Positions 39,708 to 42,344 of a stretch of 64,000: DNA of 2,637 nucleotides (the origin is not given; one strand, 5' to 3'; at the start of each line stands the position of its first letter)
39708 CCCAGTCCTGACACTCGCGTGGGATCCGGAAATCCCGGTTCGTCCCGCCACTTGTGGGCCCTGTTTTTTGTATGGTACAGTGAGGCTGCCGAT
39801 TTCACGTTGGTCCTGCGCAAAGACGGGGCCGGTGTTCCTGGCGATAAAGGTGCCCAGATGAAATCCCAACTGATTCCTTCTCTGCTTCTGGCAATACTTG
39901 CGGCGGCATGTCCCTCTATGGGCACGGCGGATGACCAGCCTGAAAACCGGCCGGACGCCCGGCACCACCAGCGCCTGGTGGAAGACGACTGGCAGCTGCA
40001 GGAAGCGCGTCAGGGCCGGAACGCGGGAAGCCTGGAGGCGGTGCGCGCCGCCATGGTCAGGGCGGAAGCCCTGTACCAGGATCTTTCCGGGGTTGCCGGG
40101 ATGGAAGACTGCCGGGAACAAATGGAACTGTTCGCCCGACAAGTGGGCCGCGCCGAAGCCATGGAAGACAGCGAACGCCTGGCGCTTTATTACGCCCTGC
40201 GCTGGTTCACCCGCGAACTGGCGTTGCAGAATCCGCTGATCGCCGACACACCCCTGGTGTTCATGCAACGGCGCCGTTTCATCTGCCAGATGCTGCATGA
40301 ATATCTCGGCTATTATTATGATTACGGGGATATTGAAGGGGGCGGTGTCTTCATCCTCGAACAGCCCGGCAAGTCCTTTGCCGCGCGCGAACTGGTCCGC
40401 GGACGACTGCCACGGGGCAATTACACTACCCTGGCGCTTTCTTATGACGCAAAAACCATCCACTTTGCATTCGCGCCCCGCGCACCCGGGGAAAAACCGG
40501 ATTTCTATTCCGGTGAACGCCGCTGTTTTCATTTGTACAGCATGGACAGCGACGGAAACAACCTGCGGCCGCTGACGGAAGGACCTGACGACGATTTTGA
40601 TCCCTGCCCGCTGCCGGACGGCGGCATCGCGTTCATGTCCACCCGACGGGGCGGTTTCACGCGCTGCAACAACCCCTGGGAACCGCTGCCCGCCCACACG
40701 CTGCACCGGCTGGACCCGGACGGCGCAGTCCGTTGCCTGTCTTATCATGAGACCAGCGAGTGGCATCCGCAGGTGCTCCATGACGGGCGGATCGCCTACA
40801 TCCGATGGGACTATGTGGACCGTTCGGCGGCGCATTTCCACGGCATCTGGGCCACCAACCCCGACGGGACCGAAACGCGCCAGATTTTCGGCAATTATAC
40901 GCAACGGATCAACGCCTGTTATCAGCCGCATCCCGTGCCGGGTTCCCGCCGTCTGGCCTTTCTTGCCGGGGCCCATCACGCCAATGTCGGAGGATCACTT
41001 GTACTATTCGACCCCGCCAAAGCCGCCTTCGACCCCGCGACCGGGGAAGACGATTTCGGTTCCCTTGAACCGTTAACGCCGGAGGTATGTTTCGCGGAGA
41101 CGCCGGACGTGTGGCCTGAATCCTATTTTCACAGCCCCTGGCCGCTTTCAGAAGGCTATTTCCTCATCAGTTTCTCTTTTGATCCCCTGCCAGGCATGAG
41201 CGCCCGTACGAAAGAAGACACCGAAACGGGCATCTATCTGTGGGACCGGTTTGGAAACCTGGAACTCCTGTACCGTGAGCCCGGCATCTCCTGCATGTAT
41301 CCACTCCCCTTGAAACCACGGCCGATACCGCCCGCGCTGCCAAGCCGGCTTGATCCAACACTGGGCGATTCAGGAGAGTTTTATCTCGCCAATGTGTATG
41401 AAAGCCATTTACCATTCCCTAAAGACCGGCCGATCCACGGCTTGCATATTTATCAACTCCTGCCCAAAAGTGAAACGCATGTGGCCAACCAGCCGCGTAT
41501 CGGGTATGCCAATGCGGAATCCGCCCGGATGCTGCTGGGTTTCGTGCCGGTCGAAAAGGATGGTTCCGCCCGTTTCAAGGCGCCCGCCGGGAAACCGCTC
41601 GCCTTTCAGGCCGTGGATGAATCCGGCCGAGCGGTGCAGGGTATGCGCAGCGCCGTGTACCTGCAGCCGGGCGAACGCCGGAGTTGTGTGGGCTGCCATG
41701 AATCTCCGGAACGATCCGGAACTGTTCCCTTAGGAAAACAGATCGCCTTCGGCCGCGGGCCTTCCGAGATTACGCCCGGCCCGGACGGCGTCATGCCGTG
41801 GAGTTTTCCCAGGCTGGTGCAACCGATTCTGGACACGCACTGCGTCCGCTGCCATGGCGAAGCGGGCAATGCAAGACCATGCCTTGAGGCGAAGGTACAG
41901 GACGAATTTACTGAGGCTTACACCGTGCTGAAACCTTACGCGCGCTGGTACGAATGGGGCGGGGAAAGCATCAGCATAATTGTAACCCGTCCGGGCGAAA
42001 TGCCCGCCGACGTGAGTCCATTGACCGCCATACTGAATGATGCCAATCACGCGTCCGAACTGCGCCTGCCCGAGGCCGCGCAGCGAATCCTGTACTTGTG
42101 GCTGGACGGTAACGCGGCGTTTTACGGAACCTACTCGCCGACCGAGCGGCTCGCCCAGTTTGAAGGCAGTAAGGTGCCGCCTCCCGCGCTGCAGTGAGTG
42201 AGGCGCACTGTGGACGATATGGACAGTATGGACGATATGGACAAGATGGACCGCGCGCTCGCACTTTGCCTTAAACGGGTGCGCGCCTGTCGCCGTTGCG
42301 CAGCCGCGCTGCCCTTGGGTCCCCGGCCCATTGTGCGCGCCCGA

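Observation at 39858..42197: Beta-propeller plus Planctomycete-type double-CXXCH protein immediately downstream of a PAS hybrid histidine kinase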

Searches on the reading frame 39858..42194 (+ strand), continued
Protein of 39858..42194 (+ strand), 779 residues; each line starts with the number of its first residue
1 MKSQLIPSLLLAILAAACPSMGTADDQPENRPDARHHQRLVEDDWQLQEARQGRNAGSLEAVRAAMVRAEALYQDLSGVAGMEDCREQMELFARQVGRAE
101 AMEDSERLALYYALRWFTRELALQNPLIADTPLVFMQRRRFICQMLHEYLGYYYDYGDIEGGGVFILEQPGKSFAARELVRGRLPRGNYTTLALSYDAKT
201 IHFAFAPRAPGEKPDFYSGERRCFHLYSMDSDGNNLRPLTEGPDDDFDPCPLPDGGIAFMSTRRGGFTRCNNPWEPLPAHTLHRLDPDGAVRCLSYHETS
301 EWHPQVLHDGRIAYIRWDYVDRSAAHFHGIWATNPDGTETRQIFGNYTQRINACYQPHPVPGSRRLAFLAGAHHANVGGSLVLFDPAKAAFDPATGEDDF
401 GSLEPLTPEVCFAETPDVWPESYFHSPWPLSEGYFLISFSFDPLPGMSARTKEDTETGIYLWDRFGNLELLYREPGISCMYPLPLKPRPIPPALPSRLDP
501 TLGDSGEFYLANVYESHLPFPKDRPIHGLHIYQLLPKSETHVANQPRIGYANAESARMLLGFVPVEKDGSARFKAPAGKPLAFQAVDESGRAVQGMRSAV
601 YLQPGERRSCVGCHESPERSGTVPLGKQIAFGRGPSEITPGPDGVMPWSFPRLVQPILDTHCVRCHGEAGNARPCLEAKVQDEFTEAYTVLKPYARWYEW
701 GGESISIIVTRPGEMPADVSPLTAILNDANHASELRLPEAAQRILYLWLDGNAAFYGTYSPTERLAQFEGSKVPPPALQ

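Call 64: find_homologous_proteins(query=L013:6835-8679:+, max_evalue=1e-10)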
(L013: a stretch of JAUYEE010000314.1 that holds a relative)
Query L013:6835-8679:+ (615 aa): 7289 proteins with E <= 1e-10 among 8000 candidates; the best 120 are listed.
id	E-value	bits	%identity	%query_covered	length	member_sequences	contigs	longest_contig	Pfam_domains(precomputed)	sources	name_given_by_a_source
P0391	0.0e+0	1400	100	100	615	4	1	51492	PF10282.16,PF25174.2,PF03150.20,PF21783.3,PF08450.19,PF23414.2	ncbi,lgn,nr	ncbi:MAG: cell surface protein [bacterium]|nr:cell surface protein [bacterium]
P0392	0.0e+0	1268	91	100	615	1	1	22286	PF10282.16,PF25174.2,PF03150.20,PF21783.3,PF08450.19,PF23414.2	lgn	-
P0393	0.0e+0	1135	81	100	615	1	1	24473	PF25168.2,PF10282.16,PF25174.2,PF01731.27,PF03150.20,PF13570.14,PF21783.3,PF02239.23,PF08450.19,PF23414.2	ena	-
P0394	0.0e+0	1115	79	100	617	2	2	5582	PF10282.16,PF25174.2,PF03150.20,PF21783.3,PF02239.23,PF08450.19,PF23414.2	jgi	jgi:YVTN family beta-propeller protein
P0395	0.0e+0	1096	78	100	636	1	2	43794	PF10282.16,PF25174.2,PF03150.20,PF21783.3,PF02239.23,PF13442.12,PF00034.27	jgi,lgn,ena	-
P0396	0.0e+0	1095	94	83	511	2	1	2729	PF10282.16,PF03150.20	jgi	jgi:YVTN family beta-propeller protein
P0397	0.0e+0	1018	72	100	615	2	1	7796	PF10282.16,PF25174.2,PF03150.20,PF21783.3,PF02239.23,PF00034.27,PF08450.19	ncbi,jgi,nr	ncbi:beta-propeller fold lactonase family protein [bacterium]|nr:beta-propeller fold lactonase famil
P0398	9.7e-291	984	69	100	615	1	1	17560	PF10282.16,PF25174.2,PF01731.27,PF03150.20,PF21783.3,PF08450.19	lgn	-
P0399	2.0e-287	973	70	100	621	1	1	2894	PF10282.16,PF25174.2,PF03150.20,PF21783.3,PF00034.27,PF08450.19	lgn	-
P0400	2.5e-286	969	70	99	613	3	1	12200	PF10282.16,PF13360.14,PF25174.2,PF03150.20,PF13570.14,PF21783.3,PF02239.23,PF00034.27,PF08450.19,PF23414.2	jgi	jgi:YVTN family beta-propeller protein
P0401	4.3e-282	955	68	100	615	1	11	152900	PF10282.16,PF25174.2,PF01731.27,PF03150.20,PF13570.14,PF21783.3,PF02239.23,PF13442.12,PF00034.27,PF08450.19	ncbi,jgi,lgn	-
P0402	1.5e-280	950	67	100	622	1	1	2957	PF25174.2,PF23381.2,PF01731.27,PF03150.20,PF12894.14,PF14495.12,PF13570.14,PF21783.3,PF02239.23,PF13442.12,PF00034.27,PF08450.19,PF10282.16,PF23414.2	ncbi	-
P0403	3.0e-280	949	67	98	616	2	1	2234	PF10282.16,PF13360.14,PF25174.2,PF03150.20,PF14495.12,PF21783.3,PF02239.23,PF13442.12,PF00034.27,PF08450.19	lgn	-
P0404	3.7e-280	949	68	98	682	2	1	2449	PF10282.16,PF25174.2,PF03150.20,PF02239.23,PF08450.19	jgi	-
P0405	8.1e-280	948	66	100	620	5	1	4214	PF10282.16,PF25174.2,PF01731.27,PF03150.20,PF00034.27,PF08450.19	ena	-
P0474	7.8e-267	905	65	98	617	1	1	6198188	PF10282.16,PF25174.2,PF03150.20,PF13570.14,PF21783.3,PF13442.12,PF00034.27,PF08450.19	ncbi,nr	ncbi:MAG: c-type cytochrome [Phycisphaerales bacterium]|nr:MAG: c-type cytochrome [Phycisphaerales b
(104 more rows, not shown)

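Call 65: find_encoding_contigs(protein=P0474, flank=8000, max_places=2)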
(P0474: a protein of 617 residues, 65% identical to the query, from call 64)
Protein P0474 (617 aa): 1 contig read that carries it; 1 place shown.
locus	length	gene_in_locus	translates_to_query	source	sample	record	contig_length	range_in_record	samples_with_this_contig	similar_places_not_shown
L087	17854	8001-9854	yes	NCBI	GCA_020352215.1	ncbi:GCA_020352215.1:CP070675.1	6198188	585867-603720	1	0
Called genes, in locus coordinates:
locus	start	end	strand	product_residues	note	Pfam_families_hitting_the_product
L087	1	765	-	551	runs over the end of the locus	PF00437:T2SSE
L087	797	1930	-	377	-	PF00437:T2SSE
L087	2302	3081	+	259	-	PF01435:Peptidase_M48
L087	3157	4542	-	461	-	PF03448:MgtE_N, PF14841:FliG_M (faint), PF00571:CBS (weak), PF01769:MgtE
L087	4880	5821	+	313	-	PF00248:Aldo_ket_red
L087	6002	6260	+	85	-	PF03781:FGE-sulfatase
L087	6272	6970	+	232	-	PF00578:AhpC-TSA, PF08534:Redoxin, PF00085:Thioredoxin (weak), PF13098:Thioredoxin_2 (weak), PF13905:Thioredoxin_8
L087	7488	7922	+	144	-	-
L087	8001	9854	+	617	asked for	PF08450:SGL (faint), PF10282:Lactonase (faint), PF13570:Beta-prop_ACSF4 (weak), PF21783:YNCE (faint), PF25174:Beta-prop_THOC3 (faint), PF03150:CCP_MauG (faint), PF13442:Cytochrome_CBB3 (faint), PF00034:Cytochrom_C (weak)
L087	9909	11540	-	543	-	-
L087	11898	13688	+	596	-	-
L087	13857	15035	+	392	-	PF03453:MoeA_N, PF00994:MoCF_biosynth, PF03454:MoeA_C (weak)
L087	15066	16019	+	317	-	PF04055:Radical_SAM, PF13353:Fer4_12 (weak), PF06463:Mob_synth_C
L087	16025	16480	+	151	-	PF01967:MoaC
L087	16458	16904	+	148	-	PF03473:MOSC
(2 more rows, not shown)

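Call 66: find_encoding_contigs(protein=P0395, flank=8000, max_places=2)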
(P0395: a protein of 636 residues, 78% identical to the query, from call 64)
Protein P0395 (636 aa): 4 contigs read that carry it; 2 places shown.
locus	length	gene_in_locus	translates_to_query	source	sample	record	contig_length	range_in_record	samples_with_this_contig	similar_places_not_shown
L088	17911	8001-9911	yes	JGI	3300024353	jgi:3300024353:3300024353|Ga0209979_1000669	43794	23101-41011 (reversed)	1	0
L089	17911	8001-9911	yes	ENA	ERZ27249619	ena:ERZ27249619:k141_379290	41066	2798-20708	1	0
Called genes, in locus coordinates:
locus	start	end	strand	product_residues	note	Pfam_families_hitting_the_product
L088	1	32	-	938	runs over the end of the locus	?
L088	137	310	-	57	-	-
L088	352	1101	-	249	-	PF06283:ThuA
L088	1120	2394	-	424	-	PF01408:GFO_IDH_MocA, PF22725:GFO_IDH_MocA_C3 (faint), PF19051:GFO_IDH_MocA_C2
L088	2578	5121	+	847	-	PF18582:HZS_alpha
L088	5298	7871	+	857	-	PF26549:Tricorn_N (faint), PF18582:HZS_alpha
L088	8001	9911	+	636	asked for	PF10282:Lactonase (faint), PF21783:YNCE (faint), PF25174:Beta-prop_THOC3 (faint), PF02239:Cytochrom_D1 (weak), PF00034:Cytochrom_C (faint), PF03150:CCP_MauG (faint), PF13442:Cytochrome_CBB3 (faint)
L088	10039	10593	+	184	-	-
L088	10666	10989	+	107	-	PF00837:T4_deiodinase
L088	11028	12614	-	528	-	PF12708:Pect-lyase_RHGA_epim, PF16315:DUF4955 (weak)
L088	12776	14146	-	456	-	-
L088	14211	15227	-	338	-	PF01156:IU_nuc_hydro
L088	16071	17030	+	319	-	PF00248:Aldo_ket_red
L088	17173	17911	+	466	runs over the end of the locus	PF07992:Pyr_redox_2 (faint), PF01134:GIDA (faint), PF12831:FAD_oxidored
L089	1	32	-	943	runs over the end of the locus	?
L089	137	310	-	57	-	-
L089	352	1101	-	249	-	PF06283:ThuA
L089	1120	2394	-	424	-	PF01408:GFO_IDH_MocA, PF22725:GFO_IDH_MocA_C3 (faint), PF19051:GFO_IDH_MocA_C2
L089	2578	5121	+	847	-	PF18582:HZS_alpha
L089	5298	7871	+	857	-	PF26549:Tricorn_N (faint), PF18582:HZS_alpha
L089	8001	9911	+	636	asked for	PF10282:Lactonase (faint), PF21783:YNCE (faint), PF25174:Beta-prop_THOC3 (faint), PF02239:Cytochrom_D1 (weak), PF00034:Cytochrom_C (faint), PF03150:CCP_MauG (faint), PF13442:Cytochrome_CBB3 (faint)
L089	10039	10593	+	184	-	-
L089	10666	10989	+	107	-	PF00837:T4_deiodinase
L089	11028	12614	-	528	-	PF12708:Pect-lyase_RHGA_epim, PF16315:DUF4955 (weak)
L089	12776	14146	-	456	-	-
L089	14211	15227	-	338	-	PF01156:IU_nuc_hydro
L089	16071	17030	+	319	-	PF00248:Aldo_ket_red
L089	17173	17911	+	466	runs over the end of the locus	PF07992:Pyr_redox_2 (faint), PF01134:GIDA (faint), PF12831:FAD_oxidored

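Call 67: find_encoding_contigs(protein=P0401, flank=8000, max_places=3)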
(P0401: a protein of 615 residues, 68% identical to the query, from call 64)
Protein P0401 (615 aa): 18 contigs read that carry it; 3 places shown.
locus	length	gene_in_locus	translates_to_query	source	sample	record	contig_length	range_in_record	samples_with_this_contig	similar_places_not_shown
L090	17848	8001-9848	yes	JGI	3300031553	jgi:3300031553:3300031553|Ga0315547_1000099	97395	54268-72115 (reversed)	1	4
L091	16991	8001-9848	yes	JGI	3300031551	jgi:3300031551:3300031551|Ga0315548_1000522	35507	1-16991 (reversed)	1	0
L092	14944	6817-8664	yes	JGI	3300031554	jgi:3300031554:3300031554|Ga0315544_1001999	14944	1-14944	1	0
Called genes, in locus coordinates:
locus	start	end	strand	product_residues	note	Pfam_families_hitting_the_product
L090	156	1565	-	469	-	-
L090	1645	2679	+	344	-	PF16586:DUF5060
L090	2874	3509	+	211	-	-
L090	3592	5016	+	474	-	PF19815:DUF6298, PF12904:Collagen_bind_2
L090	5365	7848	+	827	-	PF26549:Tricorn_N (faint), PF18582:HZS_alpha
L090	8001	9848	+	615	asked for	PF01731:Arylesterase (faint), PF08450:SGL (faint), PF10282:Lactonase (faint), PF02239:Cytochrom_D1 (faint), PF13570:Beta-prop_ACSF4 (weak), PF21783:YNCE (faint), PF25174:Beta-prop_THOC3 (faint), PF00034:Cytochrom_C (faint), +2 more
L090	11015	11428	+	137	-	-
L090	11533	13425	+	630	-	PF22848:ASD1_dom, PF06964:Alpha-L-AF_C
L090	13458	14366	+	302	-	-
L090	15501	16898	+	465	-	-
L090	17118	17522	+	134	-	-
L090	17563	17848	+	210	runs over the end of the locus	PF06966:DUF1295 (weak), PF04191:PEMT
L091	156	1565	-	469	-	-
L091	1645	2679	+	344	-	PF16586:DUF5060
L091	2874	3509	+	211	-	-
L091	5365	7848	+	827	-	PF26549:Tricorn_N (faint), PF18582:HZS_alpha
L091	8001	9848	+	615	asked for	PF01731:Arylesterase (faint), PF08450:SGL (faint), PF10282:Lactonase (faint), PF02239:Cytochrom_D1 (faint), PF13570:Beta-prop_ACSF4 (weak), PF21783:YNCE (faint), PF25174:Beta-prop_THOC3 (faint), PF00034:Cytochrom_C (faint), +2 more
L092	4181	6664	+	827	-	PF26549:Tricorn_N (faint), PF18582:HZS_alpha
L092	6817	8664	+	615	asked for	PF01731:Arylesterase (faint), PF08450:SGL (faint), PF10282:Lactonase (faint), PF02239:Cytochrom_D1 (faint), PF13570:Beta-prop_ACSF4 (weak), PF21783:YNCE (faint), PF25174:Beta-prop_THOC3 (faint), PF00034:Cytochrom_C (faint), +2 more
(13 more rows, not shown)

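Call 71: search_protein_families(library=ncbifam, proteins=[L013:6835-8679:+], max_evalue=0.01)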
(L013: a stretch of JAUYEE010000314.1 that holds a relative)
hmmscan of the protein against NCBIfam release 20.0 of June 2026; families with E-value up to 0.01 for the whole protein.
L013:6835-8679:+ (615 aa): 17 families
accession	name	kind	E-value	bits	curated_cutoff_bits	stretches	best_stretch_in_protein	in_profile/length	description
NF052342.1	hydrazine_BC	exception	6.5e-55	186.5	1250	5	81-231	45-184/690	hydrazine synthase subunit beta-gamma fusion subunit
NF052340.1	hydrazine_beta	equivalog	8e-42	143.6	560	1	28-380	28-369/372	hydrazine synthase subunit beta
TIGR03866.1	PQQ_ABC_repeats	subfamily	1.6e-35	122.6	287.3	2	44-175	10-140/310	PQQ-dependent catabolism-associated beta-propeller protein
TIGR02276.1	beta_rpt_yvtn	repeat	3.5e-30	103.7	27.85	1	127-166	1-40/42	beta-propeller repeat protein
NF052341.1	hydrazine_gamma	equivalog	1.2e-25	90.2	625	2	400-550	67-238/339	hydrazine synthase subunit gamma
NF052280.1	7_blade_YncE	equivalog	4.3e-19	68.5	400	2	31-92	255-316/338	7-bladed beta-propeller protein YncE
NF052460.1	L-NosZ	equivalog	1.6e-18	66.5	700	1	43-234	53-235/480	clade III lactonase-type nitrous-oxide reductase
TIGR03907.1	QH_beta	equivalog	1.3e-14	54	223.2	1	91-178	5-99/338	quinohemoprotein amine dehydrogenase subunit beta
NF048007.1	MmpL3Stblzr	equivalog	1.6e-13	50.6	600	1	23-194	170-340/366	MmpL3/TtfA transport complex stabilizer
TIGR04039.1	MXAN_0977_Heme2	hypoth_equivalog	3.2e-08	33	362.85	0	551-593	238-280/336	MbnH family di-heme enzyme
NF008258.1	PRK11028.1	equivalog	3.4e-07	29.7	370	1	45-178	3-145/330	6-phosphogluconolactonase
TIGR03791.1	TTQ_mauG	equivalog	5.5e-07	29.1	443.85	1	512-612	154-275/291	tryptophan tryptophylquinone biosynthesis enzyme MauG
TIGR03981.2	SAM_quin_mod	hypoth_equivalog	2.3e-06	26.8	340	0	499-548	246-299/411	His-Xaa-Ser system-associated MauG-like protein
NF038117.1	choice_anch_I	subfamily_domain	1.3e-05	24.2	300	0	124-155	181-211/458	choice-of-anchor I family protein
NF038015.2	AztD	exception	0.00044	19.1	400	0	44-80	315-351/356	zinc metallochaperone AztD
TIGR02800.1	propeller_TolB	equivalog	0.0043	16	343.15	0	45-149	158-268/418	Tol-Pal system beta propeller repeat protein TolB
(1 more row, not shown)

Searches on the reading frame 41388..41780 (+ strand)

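Call 7: search_protein_families(library=pfam, proteins=[window:41388-41780:+], max_evalue=10)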
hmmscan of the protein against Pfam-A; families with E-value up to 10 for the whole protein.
window:41388-41780:+ (131 aa): 2 families
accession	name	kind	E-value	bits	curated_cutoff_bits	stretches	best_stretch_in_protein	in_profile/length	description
PF18582.6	HZS_alpha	-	5.3e-23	81.8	26.6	1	41-105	34-98/98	Hydrazine synthase alpha subunit middle domain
PF11845.13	Tll0287-like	-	0.08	13.8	24.1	1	74-111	86-115/144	Tll0287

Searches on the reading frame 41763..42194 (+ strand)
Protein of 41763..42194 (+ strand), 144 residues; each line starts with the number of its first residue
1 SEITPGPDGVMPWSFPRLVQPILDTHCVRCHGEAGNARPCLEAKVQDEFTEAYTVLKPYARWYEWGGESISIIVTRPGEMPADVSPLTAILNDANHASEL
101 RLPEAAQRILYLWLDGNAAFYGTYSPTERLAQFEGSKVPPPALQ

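Call 7: search_protein_families(library=pfam, proteins=[window:41763-42194:+], max_evalue=10)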
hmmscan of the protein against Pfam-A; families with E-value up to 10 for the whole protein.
window:41763-42194:+ (144 aa): 2 families
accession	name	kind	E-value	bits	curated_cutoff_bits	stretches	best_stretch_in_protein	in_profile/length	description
PF13442.11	Cytochrome_CBB3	-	0.028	15.2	27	1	22-51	9-34/68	Cytochrome C oxidase, cbb3-type, subunit III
PF22297.1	PccH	-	0.15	12.6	24.4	1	18-37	5-24/133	PccH Cytochrome c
